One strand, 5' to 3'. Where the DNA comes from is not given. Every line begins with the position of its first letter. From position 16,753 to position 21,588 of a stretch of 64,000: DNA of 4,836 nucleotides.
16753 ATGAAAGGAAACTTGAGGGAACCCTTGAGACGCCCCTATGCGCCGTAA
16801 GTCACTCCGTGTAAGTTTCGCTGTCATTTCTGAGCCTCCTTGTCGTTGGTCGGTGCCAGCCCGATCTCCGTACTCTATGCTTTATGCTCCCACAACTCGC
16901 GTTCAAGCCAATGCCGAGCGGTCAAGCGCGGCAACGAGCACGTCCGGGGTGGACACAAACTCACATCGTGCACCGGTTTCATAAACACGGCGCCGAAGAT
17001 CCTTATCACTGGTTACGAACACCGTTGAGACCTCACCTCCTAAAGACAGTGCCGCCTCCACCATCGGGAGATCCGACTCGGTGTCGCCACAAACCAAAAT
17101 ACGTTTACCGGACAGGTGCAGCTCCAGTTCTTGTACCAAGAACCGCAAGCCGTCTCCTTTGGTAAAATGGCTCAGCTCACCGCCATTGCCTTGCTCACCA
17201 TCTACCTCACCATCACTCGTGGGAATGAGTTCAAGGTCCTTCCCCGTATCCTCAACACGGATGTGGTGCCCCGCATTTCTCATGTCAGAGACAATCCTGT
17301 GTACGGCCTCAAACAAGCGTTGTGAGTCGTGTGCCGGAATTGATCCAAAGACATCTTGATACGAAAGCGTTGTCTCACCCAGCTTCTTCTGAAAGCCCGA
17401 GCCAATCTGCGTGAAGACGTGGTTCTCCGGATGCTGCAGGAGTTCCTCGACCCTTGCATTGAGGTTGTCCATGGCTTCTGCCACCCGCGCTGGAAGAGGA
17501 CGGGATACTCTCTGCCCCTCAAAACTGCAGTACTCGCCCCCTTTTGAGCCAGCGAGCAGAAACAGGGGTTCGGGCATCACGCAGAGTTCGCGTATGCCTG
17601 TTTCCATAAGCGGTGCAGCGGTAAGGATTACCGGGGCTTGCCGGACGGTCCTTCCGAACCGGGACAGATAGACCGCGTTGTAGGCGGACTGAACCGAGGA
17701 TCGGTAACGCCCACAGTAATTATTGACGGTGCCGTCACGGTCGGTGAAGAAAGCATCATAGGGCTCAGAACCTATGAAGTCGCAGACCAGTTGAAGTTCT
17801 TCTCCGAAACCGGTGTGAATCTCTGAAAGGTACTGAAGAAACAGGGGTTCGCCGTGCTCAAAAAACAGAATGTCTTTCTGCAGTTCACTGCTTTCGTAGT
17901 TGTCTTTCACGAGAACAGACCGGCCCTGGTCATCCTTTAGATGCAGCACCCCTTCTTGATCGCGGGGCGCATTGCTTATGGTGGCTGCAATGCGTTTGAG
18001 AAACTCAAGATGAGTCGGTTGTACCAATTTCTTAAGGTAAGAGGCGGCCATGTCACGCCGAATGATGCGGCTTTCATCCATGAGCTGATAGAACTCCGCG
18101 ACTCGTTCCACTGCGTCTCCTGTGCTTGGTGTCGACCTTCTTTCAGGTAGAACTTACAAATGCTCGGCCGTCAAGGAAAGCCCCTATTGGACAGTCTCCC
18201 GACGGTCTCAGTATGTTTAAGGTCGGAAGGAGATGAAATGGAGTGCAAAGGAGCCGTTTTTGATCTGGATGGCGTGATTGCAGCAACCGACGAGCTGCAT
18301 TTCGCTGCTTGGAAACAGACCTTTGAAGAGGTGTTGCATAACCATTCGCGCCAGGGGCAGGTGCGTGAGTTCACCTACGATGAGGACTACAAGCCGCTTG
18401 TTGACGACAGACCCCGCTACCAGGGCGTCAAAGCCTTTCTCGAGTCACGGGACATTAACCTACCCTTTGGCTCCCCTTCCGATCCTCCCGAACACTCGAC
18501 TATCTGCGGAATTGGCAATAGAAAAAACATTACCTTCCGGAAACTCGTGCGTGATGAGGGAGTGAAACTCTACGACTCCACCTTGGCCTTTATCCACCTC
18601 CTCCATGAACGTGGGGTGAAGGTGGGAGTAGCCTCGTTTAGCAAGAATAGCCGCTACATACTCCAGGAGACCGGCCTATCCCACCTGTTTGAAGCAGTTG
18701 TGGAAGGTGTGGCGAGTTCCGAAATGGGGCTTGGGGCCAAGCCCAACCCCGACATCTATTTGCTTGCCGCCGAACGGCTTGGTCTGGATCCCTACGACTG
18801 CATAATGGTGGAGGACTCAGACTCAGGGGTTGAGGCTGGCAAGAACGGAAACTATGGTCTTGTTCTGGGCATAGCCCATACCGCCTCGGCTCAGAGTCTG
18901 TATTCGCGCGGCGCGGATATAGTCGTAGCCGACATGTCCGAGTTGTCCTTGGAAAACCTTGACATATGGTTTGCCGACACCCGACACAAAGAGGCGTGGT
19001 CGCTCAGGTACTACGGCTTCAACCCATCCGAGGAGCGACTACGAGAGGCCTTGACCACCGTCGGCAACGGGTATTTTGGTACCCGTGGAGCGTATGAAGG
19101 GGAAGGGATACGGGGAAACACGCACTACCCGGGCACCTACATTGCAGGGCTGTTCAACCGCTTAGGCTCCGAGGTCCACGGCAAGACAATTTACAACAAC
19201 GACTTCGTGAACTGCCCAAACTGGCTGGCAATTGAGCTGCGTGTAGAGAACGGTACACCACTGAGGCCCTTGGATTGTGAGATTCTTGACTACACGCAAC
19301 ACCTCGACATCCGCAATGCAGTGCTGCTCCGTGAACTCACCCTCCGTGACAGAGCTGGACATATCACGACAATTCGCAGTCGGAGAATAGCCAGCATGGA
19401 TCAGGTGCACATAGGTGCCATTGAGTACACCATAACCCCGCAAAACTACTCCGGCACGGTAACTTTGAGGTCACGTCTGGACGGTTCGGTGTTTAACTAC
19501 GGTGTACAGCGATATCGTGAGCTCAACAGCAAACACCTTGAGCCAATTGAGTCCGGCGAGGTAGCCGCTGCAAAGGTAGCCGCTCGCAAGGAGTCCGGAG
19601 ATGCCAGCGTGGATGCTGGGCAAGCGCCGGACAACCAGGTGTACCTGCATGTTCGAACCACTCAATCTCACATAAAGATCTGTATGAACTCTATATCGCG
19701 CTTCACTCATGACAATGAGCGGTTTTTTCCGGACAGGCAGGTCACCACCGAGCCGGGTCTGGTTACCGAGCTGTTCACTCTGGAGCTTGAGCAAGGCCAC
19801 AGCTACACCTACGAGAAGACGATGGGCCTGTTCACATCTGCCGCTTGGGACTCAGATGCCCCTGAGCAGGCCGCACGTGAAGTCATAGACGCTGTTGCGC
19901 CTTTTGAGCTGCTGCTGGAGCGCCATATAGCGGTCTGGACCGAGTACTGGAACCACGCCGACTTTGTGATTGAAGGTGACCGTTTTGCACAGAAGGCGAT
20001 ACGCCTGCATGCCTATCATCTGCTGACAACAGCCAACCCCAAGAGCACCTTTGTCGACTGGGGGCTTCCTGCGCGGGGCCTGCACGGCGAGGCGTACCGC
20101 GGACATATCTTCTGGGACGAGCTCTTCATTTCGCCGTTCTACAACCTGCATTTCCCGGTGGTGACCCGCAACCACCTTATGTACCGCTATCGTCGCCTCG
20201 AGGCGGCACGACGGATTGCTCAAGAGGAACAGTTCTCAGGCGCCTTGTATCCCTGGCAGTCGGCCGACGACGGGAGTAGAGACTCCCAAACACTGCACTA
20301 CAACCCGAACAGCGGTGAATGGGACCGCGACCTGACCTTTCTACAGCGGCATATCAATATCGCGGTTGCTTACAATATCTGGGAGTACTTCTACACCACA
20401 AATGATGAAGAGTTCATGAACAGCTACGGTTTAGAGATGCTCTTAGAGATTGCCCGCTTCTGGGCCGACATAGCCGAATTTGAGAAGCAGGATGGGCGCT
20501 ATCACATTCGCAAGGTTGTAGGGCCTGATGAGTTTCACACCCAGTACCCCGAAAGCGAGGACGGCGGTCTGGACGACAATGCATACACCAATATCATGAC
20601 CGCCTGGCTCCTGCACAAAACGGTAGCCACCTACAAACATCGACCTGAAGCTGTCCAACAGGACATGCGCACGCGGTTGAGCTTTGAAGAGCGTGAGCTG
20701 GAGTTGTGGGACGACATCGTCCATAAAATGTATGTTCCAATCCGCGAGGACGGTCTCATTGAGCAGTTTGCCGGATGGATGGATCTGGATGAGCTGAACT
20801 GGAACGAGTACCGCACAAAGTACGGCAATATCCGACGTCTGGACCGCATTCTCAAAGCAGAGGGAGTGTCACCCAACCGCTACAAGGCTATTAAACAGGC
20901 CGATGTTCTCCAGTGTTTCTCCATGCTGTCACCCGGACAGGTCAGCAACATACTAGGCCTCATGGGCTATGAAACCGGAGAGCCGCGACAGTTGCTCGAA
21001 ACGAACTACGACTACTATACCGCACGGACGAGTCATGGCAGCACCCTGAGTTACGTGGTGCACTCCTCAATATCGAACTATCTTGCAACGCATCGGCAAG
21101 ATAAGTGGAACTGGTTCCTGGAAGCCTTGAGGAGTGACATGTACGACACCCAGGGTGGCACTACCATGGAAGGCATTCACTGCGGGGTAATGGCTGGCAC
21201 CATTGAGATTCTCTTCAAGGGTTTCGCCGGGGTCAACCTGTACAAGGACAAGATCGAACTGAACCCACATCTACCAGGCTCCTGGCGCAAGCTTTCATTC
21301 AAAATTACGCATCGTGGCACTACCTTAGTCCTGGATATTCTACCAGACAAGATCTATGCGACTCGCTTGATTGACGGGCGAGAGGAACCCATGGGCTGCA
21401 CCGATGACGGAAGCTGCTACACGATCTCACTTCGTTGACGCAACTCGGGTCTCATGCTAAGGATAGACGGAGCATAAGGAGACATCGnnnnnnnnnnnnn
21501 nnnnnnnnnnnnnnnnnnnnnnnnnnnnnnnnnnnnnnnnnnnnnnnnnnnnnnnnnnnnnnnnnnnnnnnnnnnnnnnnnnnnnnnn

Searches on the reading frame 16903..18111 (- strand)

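Call 47: search_protein_families(library=pfam, proteins=[window:16903-18111:-], max_evalue=0.00001)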
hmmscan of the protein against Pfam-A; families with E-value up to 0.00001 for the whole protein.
window:16903-18111:- (402 aa): 2 families
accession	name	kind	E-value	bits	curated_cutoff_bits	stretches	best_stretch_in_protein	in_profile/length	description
PF21141.3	T6PP_C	-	7.5e-75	252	26.7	1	121-392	1-267/267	Trehalose-6-phosphate phosphatase, C-terminal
PF18572.7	T6PP_N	-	1.2e-07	32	25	1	4-88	2-85/99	Trehalose-6-phosphate phosphatase N-terminal helical bundle domain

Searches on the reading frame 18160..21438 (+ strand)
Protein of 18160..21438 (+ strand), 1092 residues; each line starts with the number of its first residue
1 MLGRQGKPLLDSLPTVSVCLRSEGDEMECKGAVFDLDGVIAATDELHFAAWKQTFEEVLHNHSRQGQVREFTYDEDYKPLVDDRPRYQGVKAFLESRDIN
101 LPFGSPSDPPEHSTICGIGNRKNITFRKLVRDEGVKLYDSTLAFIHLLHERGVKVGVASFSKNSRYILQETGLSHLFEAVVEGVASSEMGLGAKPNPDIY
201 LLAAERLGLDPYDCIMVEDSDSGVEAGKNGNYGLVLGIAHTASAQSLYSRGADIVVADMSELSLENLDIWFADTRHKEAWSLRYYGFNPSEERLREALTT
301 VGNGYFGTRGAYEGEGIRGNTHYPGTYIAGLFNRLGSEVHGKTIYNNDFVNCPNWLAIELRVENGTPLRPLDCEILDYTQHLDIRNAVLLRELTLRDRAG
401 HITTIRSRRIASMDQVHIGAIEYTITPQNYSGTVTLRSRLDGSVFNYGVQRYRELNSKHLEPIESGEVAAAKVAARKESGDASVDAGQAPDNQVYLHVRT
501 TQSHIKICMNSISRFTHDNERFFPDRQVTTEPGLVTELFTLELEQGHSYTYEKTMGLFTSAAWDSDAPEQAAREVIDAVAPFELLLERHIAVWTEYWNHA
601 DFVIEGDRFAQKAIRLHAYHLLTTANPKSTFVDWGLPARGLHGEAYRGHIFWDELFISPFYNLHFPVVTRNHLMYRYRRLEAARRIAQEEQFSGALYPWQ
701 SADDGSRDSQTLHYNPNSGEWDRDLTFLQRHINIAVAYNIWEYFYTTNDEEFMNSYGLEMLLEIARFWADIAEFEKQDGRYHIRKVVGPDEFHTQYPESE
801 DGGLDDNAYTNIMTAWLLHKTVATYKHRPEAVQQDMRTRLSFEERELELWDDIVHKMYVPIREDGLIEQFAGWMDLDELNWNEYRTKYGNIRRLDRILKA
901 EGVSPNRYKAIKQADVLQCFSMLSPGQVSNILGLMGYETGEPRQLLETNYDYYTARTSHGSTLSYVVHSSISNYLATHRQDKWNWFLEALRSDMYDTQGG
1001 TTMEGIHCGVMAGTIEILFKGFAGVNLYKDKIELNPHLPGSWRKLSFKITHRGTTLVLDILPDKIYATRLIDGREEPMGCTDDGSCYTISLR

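Call 47: search_protein_families(library=pfam, proteins=[window:18160-21438:+], max_evalue=0.00001)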
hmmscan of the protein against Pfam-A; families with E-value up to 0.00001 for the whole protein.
window:18160-21438:+ (1092 aa): 5 families
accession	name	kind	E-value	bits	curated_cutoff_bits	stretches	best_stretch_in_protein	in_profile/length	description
PF03632.21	Glyco_hydro_65m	-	8.1e-117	390.7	27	1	615-1015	1-370/371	Glycosyl hydrolase family 65 central catalytic domain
PF03636.21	Glyco_hydro_65N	-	8.1e-67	225.8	26.6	1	284-560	2-232/233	Glycosyl hydrolase family 65, N-terminal domain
PF00702.32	Hydrolase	-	3.9e-22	80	26.4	1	30-229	2-189/191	haloacid dehalogenase-like hydrolase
PF13419.12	HAD_2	-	4.7e-19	69.6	23.8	1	33-231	2-172/178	Haloacid dehalogenase-like hydrolase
PF03633.20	Glyco_hydro_65C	-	1.6e-07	31.4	22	1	1028-1068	4-44/62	Glycosyl hydrolase family 65, C-terminal domain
